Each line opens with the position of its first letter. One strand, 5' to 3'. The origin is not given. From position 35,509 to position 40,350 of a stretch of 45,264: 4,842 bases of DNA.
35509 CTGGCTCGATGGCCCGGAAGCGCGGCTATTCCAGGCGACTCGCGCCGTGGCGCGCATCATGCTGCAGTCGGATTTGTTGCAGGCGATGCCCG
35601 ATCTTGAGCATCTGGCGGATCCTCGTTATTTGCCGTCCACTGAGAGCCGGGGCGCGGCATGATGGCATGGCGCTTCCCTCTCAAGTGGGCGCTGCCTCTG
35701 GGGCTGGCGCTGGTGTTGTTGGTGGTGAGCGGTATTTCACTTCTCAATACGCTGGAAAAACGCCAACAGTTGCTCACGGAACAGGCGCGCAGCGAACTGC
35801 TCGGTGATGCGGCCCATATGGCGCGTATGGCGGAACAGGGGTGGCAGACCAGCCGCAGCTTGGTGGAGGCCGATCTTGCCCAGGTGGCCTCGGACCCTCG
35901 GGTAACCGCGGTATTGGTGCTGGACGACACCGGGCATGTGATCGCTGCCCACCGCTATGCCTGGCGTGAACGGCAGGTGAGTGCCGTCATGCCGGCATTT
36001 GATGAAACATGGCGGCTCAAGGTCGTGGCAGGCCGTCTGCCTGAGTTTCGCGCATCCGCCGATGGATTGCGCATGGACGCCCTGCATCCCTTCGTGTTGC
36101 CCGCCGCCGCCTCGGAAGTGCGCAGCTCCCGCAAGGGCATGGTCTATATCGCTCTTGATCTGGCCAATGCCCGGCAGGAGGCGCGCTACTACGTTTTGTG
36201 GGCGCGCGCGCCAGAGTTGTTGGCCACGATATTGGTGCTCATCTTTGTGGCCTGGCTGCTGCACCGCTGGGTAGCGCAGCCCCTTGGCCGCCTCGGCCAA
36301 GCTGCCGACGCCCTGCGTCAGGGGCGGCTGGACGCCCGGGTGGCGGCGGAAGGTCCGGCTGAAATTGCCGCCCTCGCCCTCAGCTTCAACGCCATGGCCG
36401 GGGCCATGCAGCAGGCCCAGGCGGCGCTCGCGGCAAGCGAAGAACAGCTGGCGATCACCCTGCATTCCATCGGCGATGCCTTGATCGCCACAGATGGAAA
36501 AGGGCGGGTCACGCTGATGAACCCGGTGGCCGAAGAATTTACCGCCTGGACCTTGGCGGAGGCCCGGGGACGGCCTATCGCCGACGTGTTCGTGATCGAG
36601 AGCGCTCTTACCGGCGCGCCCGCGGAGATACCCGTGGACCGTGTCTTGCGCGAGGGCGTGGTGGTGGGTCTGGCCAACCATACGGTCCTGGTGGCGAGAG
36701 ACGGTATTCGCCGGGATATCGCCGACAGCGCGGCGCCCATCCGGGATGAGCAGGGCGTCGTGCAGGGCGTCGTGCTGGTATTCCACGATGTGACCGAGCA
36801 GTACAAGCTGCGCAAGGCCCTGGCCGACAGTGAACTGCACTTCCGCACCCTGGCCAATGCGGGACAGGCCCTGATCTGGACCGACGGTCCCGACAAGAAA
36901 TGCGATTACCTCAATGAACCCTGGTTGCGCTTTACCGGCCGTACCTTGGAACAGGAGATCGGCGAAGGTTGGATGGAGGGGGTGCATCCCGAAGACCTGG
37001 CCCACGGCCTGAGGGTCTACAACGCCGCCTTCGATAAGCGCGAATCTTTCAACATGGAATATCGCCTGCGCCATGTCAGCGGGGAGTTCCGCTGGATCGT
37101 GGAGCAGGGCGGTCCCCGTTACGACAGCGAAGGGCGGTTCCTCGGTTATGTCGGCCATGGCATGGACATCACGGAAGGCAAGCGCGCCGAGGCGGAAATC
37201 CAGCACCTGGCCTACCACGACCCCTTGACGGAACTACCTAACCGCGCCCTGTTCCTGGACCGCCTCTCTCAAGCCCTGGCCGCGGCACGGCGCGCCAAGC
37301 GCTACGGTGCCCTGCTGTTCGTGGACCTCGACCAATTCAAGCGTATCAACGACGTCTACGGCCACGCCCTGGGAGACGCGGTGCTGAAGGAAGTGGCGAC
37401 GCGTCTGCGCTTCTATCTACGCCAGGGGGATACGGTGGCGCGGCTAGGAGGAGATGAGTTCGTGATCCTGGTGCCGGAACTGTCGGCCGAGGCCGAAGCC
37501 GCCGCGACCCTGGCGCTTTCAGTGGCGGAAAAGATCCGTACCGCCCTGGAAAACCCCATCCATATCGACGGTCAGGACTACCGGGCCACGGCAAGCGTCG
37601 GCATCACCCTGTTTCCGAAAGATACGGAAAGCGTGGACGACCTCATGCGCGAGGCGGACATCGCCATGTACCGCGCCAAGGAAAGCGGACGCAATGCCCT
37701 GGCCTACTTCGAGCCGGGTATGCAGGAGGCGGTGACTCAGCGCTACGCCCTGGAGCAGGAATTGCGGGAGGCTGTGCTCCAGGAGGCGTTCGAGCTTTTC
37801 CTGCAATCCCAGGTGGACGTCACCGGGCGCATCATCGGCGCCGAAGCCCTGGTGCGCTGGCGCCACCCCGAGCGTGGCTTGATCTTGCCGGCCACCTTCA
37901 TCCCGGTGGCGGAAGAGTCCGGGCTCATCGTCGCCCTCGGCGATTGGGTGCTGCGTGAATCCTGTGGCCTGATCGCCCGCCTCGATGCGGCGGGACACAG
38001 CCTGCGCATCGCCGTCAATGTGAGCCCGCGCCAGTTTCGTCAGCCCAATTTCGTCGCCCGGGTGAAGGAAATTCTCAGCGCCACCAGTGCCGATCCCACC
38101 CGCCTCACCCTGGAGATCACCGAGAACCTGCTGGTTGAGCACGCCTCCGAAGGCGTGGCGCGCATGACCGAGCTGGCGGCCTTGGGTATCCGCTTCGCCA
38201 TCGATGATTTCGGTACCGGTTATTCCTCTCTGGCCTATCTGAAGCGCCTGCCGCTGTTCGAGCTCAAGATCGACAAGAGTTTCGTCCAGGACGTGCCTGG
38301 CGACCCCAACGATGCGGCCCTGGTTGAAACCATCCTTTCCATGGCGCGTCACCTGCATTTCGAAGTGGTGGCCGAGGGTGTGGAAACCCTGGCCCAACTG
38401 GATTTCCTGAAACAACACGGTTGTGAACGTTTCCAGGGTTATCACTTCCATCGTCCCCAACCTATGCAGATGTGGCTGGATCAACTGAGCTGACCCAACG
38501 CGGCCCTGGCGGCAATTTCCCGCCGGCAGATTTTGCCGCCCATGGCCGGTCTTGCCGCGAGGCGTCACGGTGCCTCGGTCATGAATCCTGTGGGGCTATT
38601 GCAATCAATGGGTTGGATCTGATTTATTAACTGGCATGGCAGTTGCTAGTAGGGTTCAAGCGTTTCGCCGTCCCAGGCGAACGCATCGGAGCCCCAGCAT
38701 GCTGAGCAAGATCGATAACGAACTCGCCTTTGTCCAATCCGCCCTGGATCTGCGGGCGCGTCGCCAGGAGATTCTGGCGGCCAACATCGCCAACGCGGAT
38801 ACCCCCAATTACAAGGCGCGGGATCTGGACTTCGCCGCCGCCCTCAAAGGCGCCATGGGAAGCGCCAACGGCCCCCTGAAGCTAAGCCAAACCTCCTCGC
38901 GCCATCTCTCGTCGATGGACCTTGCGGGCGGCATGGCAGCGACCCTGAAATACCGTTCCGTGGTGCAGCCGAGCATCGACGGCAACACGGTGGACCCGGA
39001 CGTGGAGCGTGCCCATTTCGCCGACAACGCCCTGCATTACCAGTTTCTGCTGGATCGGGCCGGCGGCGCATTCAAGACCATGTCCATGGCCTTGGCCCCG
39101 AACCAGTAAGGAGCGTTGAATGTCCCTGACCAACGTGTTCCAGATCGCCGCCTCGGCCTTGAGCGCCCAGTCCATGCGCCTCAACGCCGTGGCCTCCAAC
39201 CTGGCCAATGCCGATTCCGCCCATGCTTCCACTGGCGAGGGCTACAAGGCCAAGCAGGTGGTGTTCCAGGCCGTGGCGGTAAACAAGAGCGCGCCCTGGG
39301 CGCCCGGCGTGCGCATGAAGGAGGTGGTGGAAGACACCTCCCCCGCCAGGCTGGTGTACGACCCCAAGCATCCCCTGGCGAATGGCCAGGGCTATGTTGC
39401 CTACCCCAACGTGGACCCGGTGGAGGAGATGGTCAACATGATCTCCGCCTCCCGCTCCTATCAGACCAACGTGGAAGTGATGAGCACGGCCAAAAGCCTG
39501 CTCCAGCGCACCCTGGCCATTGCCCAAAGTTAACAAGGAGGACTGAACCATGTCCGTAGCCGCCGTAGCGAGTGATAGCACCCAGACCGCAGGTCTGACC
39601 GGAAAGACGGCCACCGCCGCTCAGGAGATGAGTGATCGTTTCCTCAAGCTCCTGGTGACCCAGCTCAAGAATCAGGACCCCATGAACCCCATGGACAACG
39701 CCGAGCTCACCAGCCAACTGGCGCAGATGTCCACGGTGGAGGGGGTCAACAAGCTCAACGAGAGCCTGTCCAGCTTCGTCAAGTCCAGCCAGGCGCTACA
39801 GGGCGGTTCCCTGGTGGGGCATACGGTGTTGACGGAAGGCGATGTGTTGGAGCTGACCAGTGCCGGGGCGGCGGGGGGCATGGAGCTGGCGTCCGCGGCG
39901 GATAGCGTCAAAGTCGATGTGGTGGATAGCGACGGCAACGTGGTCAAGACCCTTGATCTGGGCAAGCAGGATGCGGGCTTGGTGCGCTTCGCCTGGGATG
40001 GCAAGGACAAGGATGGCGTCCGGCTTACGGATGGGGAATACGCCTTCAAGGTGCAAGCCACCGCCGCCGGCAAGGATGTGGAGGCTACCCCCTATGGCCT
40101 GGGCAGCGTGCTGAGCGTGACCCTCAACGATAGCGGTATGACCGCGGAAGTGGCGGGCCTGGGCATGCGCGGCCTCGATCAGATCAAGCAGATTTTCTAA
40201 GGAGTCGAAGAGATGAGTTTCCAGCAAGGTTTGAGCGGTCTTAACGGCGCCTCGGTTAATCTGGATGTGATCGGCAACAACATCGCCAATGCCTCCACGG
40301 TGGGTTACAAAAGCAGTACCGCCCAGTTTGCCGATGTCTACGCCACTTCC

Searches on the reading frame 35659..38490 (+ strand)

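Call 24: search_protein_families(library=pfam, proteins=[window:35659-38490:+], max_evalue=0.001)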
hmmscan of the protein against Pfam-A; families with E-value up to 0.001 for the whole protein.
window:35659-38490:+ (944 aa): 8 families
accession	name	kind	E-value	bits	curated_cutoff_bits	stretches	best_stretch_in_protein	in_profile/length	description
PF00563.25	EAL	-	3.3e-69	233.3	31.3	1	700-933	2-236/236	EAL domain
PF00990.26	GGDEF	-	9.5e-51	172.2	23.8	1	518-679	1-160/161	Diguanylate cyclase, GGDEF domain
PF00989.32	PAS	-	1.3e-21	77.1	22.6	2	267-378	6-113/113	PAS fold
PF08448.16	PAS_4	-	9.2e-21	74.6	23.1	2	268-382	1-109/110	PAS fold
PF08447.18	PAS_3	-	2.3e-15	57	25.6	1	417-499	3-87/89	PAS fold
PF13426.13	PAS_9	-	1.4e-12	48.2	27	1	275-380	4-103/103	PAS domain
PF00672.30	HAMP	-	2e-12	47.7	25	1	200-251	1-52/53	HAMP domain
PF13188.13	PAS_8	-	1.6e-06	28.2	21.8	0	395-447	3-55/65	PAS domain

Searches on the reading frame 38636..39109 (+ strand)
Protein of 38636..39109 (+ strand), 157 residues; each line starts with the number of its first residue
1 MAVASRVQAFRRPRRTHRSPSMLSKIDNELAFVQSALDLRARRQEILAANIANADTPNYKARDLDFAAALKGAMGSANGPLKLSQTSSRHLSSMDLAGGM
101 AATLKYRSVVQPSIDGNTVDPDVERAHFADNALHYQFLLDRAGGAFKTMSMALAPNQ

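Call 53: search_protein_families(library=pfam, proteins=[window:38636-39109:+], max_evalue=0.0001)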
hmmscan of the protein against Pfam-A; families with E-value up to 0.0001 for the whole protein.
window:38636-39109:+ (157 aa): 1 family
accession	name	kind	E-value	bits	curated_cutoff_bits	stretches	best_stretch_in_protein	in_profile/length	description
PF00460.25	Flg_bb_rod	-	5.4e-10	39.5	20.7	1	34-60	5-31/31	Flagella basal body rod protein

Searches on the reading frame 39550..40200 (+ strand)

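Call 53: search_protein_families(library=pfam, proteins=[window:39550-40200:+], max_evalue=0.0001)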
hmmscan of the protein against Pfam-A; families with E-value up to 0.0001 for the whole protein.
window:39550-40200:+ (216 aa): 3 families
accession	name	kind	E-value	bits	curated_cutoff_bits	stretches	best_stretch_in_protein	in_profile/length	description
PF03963.19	FlgD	-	5.3e-25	87.9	27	1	10-74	10-74/75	Flagellar hook capping protein - N-terminal region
PF13860.13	FlgD_ig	-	2.2e-23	82.4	27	1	103-173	6-78/79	FlgD Ig-like domain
PF13861.12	FLgD_tudor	-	2e-13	50.7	26.9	1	80-213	1-58/58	FlgD Tudor-like domain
